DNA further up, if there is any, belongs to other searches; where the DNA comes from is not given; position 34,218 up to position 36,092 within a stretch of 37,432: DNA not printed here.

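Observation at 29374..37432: Sugar importer operon with three embedded redox/isomerase-fold enzymes followed by a cytoplasmic heparinase II/III-like protein: candidate non-hydrolytic glycan or glycoside processing system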

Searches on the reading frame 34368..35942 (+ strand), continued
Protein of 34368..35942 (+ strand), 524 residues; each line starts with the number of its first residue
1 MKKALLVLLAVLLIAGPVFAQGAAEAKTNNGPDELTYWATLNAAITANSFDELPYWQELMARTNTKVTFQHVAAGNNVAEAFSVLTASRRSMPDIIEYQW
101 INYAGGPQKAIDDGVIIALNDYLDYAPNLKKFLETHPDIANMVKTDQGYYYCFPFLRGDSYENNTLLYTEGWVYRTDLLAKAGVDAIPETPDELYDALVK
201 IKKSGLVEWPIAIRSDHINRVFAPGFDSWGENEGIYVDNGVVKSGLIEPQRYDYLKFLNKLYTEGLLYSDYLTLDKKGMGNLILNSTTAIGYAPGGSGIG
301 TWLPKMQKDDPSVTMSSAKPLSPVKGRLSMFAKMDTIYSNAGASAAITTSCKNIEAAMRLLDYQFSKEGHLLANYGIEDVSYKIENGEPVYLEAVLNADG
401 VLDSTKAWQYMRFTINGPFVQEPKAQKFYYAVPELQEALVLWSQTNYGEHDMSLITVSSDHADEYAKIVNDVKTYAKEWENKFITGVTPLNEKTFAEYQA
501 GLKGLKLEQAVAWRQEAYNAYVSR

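Call 37: search_solved_structures(query=L001:4837-5928:+, max_evalue=1e-40, show_alignments=1)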
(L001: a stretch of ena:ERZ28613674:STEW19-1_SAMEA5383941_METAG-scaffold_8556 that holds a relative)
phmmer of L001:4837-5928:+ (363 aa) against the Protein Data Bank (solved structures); distinct sequences matched with E-value up to 1e-40: 1.
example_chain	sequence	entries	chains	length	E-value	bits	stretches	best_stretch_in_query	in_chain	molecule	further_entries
8tdi_L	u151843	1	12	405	9.1e-93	314.4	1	17-352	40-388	P2B11 Glucuronide-3-dehydrogenase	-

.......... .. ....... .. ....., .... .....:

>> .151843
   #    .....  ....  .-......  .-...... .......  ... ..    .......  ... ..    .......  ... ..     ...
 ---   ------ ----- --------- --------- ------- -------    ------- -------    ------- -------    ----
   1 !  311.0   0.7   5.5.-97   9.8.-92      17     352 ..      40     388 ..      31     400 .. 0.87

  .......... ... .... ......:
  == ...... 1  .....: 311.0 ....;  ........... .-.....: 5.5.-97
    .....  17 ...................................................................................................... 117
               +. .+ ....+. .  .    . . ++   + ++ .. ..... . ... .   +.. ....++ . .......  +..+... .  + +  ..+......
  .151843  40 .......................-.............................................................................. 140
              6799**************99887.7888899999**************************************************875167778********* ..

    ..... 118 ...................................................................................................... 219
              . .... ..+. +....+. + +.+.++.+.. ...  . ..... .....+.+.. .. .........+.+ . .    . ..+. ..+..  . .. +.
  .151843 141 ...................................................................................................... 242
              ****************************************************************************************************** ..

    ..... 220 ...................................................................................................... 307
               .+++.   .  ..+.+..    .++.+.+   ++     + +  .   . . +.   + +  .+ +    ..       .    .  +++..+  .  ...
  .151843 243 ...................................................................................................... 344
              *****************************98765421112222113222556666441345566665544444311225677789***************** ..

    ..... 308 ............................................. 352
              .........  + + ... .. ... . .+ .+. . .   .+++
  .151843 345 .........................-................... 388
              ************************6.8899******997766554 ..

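Call 44: find_homologous_proteins(query=L001:4837-5928:+, max_evalue=1e-20)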
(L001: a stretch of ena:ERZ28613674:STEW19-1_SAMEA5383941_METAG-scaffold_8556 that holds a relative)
Query L001:4837-5928:+ (363 aa): 7989 proteins with E <= 1e-20 among 8000 candidates; the best 120 are listed.
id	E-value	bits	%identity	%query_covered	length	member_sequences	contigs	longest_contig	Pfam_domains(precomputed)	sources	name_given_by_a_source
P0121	1.8e-228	776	90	98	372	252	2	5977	PF01408.29,PF22725.2,PF02894.23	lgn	-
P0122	8.6e-228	774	89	99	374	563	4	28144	PF01408.29,PF22725.2,PF02894.23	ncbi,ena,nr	ncbi:MAG: Gfo/Idh/MocA family oxidoreductase [Spirochaetales bacterium]|nr:Gfo/Idh/MocA family oxido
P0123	2.6e-204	696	79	100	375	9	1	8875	PF01408.29,PF22725.2,PF02894.23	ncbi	-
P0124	5.3e-180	616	72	98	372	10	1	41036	PF01408.29,PF22725.2,PF02894.23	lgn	-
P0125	1.2e-179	615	71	98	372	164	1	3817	PF01408.29,PF22725.2,PF02894.23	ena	-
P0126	5.4e-179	613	70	98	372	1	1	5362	PF01408.29,PF22725.2,PF02894.23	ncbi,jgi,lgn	-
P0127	2.2e-174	598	70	98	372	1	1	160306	PF01408.29,PF22725.2,PF02894.23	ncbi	-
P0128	3.5e-174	597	68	98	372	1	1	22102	PF01408.29,PF22725.2,PF02894.23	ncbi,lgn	-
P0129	5.8e-174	597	69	98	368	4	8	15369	PF01408.29,PF22725.2,PF02894.23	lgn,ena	-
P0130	4.0e-172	590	69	98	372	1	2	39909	PF01408.29,PF22725.2,PF02894.23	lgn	-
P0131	2.2e-171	588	69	98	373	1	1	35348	PF01408.29,PF22725.2,PF02894.23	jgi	jgi:Predicted dehydrogenases and related proteins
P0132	1.1e-170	586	68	98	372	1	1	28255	PF01408.29,PF22725.2,PF02894.23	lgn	-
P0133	1.7e-170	585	68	98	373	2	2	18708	PF01408.29,PF22725.2,PF02894.23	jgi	-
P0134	2.1e-170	585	68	98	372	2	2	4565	PF01408.29,PF22725.2,PF02894.23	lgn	-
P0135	1.4e-169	582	67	98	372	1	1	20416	PF01408.29,PF22725.2,PF02894.23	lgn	-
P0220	4.1e-136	472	56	100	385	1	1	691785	PF01408.29,PF22725.2,PF02894.23,PF03807.24,PF03447.23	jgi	jgi:predicted dehydrogenase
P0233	7.9e-135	468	56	100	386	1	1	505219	PF01408.29,PF22725.2,PF02894.23,PF03807.24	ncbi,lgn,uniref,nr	ncbi:putative dehydrogenase [Caldicoprobacter guelmensis]|uniref:Gfo/Idh/MocA family protein n=1 Tax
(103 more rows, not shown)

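Call 45: find_encoding_contigs(protein=P0233, flank=10000, max_places=1)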
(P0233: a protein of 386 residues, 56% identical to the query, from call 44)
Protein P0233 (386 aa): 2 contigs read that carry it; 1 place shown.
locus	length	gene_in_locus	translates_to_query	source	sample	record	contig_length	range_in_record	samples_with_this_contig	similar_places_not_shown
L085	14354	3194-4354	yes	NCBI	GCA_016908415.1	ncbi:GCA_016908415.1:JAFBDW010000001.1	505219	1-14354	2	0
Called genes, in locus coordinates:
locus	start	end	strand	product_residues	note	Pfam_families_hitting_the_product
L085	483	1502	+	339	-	PF01408:GFO_IDH_MocA, PF02894:GFO_IDH_MocA_C, PF22725:GFO_IDH_MocA_C3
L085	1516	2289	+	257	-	PF01261:AP_endonuc_2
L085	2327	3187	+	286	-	PF01261:AP_endonuc_2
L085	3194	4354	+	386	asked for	PF01408:GFO_IDH_MocA, PF03807:F420_oxidored, PF02894:GFO_IDH_MocA_C, PF22725:GFO_IDH_MocA_C3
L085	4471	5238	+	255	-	PF01261:AP_endonuc_2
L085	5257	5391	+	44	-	-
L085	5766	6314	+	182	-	PF00857:Isochorismatase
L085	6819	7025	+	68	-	PF02719:Polysacc_synt_2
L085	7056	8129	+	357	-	PF00953:Glycos_transf_4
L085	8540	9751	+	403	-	PF13439:Glyco_transf_4, PF13579:Glyco_trans_4_4 (weak), PF00534:Glycos_transf_1, PF13692:Glyco_trans_1_4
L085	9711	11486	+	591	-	PF16889:Hepar_II_III_N (weak), PF07940:Hepar_II_III_C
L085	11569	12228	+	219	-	PF03050:DDE_Tnp_IS66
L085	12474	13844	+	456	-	-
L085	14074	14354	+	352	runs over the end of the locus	PF00534:Glycos_transf_1, PF13692:Glyco_trans_1_4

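Call 46: find_encoding_contigs(protein=P0220, flank=10000, max_places=1)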
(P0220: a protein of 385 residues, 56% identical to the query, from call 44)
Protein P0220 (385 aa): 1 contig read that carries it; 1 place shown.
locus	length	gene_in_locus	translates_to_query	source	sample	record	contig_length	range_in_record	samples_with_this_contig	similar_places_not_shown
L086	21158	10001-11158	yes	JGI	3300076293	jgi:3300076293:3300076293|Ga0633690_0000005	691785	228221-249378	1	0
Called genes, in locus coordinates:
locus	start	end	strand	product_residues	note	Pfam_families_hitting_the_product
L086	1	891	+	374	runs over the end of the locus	PF00768:Peptidase_S11, PF07943:PBP5_C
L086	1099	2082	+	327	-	-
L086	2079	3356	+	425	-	PF00070:Pyr_redox (faint), PF00890:FAD_binding_2 (weak), PF01134:GIDA, PF01266:DAO (faint), PF07992:Pyr_redox_2, PF12831:FAD_oxidored, PF13450:NAD_binding_8 (weak), PF01134:GIDA, +1 more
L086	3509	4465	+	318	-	PF00493:MCM (faint), PF20030:bpMoxR, PF00004:AAA, PF07724:AAA_2 (faint), PF07726:AAA_3, PF07728:AAA_5, PF17863:AAA_lid_2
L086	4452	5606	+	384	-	PF01882:DUF58 (weak)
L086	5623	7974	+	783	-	PF01841:Transglut_core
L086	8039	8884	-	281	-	PF02311:AraC_binding, PF07883:Cupin_2, PF12833:HTH_18, PF00165:HTH_AraC (weak)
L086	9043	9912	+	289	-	PF01261:AP_endonuc_2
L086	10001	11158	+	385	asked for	PF01408:GFO_IDH_MocA, PF03447:NAD_binding_3 (weak), PF03807:F420_oxidored (weak), PF02894:GFO_IDH_MocA_C, PF22725:GFO_IDH_MocA_C3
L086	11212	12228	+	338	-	PF01408:GFO_IDH_MocA, PF02894:GFO_IDH_MocA_C, PF22685:Gal80p_C-like (weak), PF22725:GFO_IDH_MocA_C3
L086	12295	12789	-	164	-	PF02635:DsrE (faint), PF13686:DrsE_2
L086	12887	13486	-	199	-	PF05067:Mn_catalase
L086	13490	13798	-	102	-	PF12652:CotJB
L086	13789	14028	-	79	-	PF11007:CotJA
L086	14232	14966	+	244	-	PF19538:DUF6062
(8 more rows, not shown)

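Call 47: search_solved_structures(query=L001:2058-4031:+, max_evalue=1e-10, show_alignments=3)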
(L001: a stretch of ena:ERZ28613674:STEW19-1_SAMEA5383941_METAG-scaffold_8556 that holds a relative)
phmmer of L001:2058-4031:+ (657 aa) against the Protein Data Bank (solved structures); distinct sequences matched with E-value up to 1e-10: 4.
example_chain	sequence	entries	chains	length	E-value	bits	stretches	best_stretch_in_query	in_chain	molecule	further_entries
4mmi_A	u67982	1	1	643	1.8e-30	108.9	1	49-467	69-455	Heparinase III protein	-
4mmh_A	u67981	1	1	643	1.8e-30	108.9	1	49-467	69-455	Heparinase III protein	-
5jmd_A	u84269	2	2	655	2.2e-28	102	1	65-537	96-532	Heparinase III protein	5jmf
4fnv_A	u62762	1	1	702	2.1e-17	65.7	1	64-533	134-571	Heparinase III protein, heparitin sulfate lyase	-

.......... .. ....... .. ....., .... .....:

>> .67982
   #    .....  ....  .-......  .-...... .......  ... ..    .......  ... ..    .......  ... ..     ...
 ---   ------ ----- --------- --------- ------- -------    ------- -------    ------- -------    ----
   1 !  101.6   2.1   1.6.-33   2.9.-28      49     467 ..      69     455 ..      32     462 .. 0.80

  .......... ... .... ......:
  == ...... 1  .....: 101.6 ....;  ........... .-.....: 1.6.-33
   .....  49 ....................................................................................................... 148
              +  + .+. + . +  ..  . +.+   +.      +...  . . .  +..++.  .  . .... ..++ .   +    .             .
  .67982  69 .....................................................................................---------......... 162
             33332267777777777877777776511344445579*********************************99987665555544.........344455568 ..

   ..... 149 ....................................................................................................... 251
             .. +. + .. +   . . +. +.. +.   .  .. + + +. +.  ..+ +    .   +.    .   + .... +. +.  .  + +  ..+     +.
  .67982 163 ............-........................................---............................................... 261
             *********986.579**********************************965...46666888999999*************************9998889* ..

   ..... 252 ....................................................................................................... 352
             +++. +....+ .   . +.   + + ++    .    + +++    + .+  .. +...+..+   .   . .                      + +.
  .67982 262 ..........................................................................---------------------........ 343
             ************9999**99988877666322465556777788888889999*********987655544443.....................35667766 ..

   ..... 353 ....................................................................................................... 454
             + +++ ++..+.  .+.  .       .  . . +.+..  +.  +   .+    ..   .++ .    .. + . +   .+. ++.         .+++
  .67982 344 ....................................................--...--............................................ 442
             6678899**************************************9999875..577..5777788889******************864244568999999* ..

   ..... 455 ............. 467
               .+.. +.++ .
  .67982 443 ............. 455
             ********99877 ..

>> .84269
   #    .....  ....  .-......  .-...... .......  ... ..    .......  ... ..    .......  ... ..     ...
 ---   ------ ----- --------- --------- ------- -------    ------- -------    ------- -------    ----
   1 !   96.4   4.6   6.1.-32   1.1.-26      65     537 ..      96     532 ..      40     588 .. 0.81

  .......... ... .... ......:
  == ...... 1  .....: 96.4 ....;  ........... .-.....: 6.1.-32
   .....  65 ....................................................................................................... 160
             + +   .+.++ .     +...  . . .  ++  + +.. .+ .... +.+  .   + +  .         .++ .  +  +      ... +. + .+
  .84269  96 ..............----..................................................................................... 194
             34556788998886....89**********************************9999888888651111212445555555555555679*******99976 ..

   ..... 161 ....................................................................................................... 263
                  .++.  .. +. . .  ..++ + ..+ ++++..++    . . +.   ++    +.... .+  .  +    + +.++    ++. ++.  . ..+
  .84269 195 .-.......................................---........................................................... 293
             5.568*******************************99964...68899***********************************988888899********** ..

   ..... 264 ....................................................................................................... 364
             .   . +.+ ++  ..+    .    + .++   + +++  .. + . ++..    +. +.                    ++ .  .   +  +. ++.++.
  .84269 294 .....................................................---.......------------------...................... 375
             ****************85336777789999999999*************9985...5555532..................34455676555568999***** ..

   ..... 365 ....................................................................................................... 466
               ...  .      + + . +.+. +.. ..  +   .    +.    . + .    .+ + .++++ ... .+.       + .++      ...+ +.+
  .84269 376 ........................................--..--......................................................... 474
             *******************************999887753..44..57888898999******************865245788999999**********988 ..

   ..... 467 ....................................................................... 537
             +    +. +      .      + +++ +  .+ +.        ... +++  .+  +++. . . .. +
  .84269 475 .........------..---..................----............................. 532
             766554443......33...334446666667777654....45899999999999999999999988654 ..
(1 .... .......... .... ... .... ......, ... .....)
